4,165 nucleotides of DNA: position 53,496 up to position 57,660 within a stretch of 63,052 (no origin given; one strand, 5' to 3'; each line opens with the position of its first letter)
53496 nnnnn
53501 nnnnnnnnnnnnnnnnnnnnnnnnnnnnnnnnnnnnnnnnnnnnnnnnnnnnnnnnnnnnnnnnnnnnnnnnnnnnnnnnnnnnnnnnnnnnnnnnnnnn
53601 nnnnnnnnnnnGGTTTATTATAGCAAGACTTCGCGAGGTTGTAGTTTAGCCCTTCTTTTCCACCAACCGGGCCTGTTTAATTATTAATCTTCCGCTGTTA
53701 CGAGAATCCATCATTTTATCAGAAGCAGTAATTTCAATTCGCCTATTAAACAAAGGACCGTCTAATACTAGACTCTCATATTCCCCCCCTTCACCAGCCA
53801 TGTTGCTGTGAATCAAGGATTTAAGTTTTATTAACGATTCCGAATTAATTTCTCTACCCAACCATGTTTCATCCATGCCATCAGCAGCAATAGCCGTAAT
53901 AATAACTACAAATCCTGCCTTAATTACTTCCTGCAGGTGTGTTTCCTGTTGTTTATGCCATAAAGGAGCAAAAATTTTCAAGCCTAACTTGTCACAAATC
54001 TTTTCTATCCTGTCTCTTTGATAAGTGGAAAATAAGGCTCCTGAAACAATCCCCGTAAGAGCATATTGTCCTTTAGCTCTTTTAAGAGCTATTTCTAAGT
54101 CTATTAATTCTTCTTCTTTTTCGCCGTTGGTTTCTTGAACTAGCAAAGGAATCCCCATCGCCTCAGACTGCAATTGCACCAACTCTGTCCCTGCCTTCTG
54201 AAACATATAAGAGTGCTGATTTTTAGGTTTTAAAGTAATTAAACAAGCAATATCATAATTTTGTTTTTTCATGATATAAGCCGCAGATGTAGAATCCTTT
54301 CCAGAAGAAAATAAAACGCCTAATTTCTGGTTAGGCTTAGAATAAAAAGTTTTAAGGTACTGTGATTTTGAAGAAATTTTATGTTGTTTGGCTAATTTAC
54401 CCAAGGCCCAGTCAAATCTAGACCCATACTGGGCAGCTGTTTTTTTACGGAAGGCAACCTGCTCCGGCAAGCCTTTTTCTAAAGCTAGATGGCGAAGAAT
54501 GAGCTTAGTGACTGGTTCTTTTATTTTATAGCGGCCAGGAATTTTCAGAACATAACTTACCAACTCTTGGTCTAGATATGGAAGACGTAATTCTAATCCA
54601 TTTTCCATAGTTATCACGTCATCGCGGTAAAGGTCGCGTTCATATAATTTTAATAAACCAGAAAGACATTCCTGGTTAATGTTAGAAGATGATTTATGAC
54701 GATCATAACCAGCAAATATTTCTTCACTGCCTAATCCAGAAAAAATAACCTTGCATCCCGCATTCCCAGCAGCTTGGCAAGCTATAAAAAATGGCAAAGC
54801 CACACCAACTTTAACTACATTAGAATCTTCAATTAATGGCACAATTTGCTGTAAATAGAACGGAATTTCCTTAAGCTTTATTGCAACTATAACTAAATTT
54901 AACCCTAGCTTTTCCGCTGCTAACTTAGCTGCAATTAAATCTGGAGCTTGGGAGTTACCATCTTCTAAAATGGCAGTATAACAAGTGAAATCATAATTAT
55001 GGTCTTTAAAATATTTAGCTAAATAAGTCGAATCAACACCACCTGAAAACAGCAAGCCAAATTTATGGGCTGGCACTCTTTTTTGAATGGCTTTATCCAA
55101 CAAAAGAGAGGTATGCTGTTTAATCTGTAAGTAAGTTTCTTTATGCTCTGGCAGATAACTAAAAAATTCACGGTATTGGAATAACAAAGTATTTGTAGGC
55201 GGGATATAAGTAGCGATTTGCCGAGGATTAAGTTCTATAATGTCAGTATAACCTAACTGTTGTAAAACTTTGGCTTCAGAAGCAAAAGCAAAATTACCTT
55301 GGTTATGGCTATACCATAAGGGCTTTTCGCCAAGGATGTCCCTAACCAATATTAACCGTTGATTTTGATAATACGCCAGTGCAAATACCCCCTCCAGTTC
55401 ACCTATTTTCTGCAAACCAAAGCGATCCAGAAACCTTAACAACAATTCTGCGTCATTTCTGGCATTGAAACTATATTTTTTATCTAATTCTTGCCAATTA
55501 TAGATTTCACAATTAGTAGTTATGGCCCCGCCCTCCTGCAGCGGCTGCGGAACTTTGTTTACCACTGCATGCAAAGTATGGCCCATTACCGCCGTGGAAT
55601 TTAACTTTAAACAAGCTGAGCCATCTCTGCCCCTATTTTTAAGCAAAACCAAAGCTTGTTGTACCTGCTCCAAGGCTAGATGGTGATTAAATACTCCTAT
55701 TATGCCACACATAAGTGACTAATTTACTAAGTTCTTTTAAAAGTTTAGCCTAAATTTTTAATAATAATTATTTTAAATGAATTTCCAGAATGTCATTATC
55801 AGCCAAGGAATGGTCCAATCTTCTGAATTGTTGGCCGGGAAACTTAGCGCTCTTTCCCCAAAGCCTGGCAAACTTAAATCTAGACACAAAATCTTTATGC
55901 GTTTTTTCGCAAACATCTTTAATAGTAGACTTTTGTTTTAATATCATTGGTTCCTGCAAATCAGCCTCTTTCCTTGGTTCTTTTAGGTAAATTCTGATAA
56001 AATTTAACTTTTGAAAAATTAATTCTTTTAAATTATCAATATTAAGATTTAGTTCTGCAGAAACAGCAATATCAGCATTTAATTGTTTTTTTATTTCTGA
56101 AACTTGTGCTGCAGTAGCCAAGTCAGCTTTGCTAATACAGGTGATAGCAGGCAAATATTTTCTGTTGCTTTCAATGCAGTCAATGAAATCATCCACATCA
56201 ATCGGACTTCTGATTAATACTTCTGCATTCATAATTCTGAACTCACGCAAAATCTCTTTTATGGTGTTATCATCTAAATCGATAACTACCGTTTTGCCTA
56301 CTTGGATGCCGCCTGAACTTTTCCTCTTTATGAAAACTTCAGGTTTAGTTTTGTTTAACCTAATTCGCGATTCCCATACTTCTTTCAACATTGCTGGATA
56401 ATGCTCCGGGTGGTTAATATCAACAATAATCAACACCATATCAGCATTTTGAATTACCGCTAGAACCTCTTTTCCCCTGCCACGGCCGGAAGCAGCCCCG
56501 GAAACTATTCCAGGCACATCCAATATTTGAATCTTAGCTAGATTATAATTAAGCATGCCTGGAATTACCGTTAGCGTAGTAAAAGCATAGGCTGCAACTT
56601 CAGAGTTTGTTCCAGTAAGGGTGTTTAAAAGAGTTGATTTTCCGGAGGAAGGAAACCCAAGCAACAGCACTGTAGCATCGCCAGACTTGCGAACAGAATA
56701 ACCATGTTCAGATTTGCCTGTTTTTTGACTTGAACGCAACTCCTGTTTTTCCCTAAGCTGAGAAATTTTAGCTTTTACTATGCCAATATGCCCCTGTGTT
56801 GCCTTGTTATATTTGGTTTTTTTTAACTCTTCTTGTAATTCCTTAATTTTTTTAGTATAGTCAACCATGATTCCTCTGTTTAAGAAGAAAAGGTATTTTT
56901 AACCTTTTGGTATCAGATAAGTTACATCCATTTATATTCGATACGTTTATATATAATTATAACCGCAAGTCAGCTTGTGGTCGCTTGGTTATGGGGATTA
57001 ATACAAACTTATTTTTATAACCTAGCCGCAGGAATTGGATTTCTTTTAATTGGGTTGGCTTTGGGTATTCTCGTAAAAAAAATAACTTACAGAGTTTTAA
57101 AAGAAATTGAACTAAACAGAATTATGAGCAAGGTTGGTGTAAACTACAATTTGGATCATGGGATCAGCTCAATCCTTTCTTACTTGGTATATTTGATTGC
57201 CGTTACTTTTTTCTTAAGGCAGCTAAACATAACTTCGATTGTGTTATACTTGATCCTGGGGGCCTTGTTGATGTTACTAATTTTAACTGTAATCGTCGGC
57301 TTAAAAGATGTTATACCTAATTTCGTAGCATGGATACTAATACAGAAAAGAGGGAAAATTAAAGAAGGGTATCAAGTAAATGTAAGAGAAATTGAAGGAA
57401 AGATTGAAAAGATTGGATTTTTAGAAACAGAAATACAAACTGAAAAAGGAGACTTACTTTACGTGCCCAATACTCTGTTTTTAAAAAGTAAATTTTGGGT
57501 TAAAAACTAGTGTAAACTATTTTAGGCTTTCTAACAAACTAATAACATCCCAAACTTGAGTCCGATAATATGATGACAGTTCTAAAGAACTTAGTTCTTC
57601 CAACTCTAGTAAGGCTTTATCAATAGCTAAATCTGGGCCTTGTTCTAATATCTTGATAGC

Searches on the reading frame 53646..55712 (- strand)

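Call 26: search_protein_families(library=pfam, proteins=[window:53646-55712:-])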
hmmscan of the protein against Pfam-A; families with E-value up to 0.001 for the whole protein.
window:53646-55712:- (688 aa): 7 families
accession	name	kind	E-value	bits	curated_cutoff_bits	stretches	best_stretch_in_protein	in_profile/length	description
PF01902.24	Diphthami_syn_2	-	3.6e-60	203.6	23.2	1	463-682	2-218/219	Diphthamide synthase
PF00733.27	Asn_synthase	-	3e-41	142.7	21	2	204-344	5-143/354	Asparagine synthase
PF13537.11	GATase_7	-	1.3e-19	70.8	25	1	55-151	13-122/123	Glutamine amidotransferase domain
PF13522.11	GATase_6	-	1.1e-15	58.2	27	1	38-146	9-130/130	Glutamine amidotransferase domain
PF24167.1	DUF7411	-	2.3e-08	34.3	28.7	0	463-512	2-49/194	Family of unknown function (DUF7411)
PF06508.19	QueC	-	3.1e-05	24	22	0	466-504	4-41/210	Queuosine biosynthesis protein QueC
PF03054.22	tRNA_Me_trans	-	3.8e-05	23.9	20.6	0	463-531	2-75/202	tRNA methyl transferase HUP domain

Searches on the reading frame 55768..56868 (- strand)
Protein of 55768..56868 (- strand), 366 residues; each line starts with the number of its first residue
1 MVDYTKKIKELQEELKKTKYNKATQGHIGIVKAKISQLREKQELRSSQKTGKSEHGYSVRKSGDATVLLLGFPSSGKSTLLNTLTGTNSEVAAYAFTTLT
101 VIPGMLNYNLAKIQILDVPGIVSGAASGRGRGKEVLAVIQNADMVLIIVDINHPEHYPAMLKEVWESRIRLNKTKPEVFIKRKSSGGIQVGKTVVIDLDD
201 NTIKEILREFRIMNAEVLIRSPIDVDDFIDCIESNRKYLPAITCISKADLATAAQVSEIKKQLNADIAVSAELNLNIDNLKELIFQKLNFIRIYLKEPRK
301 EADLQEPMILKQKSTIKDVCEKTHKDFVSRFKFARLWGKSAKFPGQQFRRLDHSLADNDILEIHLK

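Call 26: search_protein_families(library=pfam, proteins=[window:55768-56868:-])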
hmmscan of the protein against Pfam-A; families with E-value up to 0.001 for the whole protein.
window:55768-56868:- (366 aa): 5 families
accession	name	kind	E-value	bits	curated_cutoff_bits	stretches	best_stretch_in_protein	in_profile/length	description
PF16897.10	MMR_HSR1_Xtn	-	3.4e-30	104.6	35.2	1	185-289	1-105/106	C-terminal region of MMR_HSR1 domain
PF01926.29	MMR_HSR1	-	9.6e-22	77.7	21.9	1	67-170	2-102/113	50S ribosome-binding GTPase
PF02421.24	FeoB_N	-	1.5e-12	47.8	27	1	66-166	2-103/156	Ferrous iron transport protein B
PF02824.27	TGS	-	2.9e-10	40.5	22.2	1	292-364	2-59/60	TGS domain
PF00350.29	Dynamin_N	-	1.2e-05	25.9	27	0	109-154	99-141/168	Dynamin family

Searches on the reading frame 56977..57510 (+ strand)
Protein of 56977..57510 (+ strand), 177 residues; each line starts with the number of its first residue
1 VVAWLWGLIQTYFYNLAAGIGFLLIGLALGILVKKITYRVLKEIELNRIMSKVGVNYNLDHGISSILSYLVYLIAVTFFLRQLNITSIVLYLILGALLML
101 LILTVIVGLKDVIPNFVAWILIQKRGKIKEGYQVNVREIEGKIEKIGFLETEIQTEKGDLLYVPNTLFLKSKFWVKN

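Call 26: search_protein_families(library=pfam, proteins=[window:56977-57510:+])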
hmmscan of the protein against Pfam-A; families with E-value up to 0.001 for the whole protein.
window:56977-57510:+ (177 aa): 1 family
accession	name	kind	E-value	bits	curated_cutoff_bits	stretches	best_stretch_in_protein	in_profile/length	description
PF00924.24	MS_channel_2nd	-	7.9e-12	45.6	20.2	1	111-173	1-63/68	Mechanosensitive ion channel, beta-domain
